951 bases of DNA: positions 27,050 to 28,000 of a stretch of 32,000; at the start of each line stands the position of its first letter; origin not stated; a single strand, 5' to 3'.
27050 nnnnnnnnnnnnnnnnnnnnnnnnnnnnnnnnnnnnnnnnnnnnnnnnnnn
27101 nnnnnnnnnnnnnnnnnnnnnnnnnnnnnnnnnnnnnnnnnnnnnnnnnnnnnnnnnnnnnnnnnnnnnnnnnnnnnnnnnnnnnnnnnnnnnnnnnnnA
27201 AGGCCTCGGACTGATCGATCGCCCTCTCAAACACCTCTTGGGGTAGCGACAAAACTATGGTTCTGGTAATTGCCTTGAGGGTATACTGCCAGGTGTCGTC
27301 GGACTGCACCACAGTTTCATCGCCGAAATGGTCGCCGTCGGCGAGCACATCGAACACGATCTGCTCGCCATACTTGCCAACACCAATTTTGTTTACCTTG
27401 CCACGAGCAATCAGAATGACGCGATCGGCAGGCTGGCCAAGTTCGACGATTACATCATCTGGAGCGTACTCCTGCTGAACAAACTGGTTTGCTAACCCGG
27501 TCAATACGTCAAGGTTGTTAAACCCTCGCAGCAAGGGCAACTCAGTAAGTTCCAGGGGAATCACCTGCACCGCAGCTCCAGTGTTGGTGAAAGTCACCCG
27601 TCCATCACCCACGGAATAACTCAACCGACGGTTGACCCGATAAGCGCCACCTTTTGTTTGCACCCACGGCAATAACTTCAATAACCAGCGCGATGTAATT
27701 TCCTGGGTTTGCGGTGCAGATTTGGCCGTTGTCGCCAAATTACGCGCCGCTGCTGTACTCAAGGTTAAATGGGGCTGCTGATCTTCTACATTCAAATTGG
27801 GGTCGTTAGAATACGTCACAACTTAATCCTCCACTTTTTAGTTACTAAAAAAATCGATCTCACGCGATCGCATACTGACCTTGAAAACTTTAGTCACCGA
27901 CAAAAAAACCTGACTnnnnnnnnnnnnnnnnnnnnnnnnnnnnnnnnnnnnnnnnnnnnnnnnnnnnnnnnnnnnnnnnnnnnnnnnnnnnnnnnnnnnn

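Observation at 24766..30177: Geosmin synthase operon with two Family-2B-encapsulin-like shell genes: candidate terpene-cyclase nanocompartment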

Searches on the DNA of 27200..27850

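Call 72: search_rna_families(source=window, start=27200, end=27850, threshold=gathering, show_alignments=1)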
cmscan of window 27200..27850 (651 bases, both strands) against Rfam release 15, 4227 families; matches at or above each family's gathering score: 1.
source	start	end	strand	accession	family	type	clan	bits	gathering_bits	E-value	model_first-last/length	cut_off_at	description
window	27275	27780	+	RF02735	Sernc350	Gene; antisense;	-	120.5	50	9.5e-31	1-513/513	no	Saccharopolyspora sRNA 350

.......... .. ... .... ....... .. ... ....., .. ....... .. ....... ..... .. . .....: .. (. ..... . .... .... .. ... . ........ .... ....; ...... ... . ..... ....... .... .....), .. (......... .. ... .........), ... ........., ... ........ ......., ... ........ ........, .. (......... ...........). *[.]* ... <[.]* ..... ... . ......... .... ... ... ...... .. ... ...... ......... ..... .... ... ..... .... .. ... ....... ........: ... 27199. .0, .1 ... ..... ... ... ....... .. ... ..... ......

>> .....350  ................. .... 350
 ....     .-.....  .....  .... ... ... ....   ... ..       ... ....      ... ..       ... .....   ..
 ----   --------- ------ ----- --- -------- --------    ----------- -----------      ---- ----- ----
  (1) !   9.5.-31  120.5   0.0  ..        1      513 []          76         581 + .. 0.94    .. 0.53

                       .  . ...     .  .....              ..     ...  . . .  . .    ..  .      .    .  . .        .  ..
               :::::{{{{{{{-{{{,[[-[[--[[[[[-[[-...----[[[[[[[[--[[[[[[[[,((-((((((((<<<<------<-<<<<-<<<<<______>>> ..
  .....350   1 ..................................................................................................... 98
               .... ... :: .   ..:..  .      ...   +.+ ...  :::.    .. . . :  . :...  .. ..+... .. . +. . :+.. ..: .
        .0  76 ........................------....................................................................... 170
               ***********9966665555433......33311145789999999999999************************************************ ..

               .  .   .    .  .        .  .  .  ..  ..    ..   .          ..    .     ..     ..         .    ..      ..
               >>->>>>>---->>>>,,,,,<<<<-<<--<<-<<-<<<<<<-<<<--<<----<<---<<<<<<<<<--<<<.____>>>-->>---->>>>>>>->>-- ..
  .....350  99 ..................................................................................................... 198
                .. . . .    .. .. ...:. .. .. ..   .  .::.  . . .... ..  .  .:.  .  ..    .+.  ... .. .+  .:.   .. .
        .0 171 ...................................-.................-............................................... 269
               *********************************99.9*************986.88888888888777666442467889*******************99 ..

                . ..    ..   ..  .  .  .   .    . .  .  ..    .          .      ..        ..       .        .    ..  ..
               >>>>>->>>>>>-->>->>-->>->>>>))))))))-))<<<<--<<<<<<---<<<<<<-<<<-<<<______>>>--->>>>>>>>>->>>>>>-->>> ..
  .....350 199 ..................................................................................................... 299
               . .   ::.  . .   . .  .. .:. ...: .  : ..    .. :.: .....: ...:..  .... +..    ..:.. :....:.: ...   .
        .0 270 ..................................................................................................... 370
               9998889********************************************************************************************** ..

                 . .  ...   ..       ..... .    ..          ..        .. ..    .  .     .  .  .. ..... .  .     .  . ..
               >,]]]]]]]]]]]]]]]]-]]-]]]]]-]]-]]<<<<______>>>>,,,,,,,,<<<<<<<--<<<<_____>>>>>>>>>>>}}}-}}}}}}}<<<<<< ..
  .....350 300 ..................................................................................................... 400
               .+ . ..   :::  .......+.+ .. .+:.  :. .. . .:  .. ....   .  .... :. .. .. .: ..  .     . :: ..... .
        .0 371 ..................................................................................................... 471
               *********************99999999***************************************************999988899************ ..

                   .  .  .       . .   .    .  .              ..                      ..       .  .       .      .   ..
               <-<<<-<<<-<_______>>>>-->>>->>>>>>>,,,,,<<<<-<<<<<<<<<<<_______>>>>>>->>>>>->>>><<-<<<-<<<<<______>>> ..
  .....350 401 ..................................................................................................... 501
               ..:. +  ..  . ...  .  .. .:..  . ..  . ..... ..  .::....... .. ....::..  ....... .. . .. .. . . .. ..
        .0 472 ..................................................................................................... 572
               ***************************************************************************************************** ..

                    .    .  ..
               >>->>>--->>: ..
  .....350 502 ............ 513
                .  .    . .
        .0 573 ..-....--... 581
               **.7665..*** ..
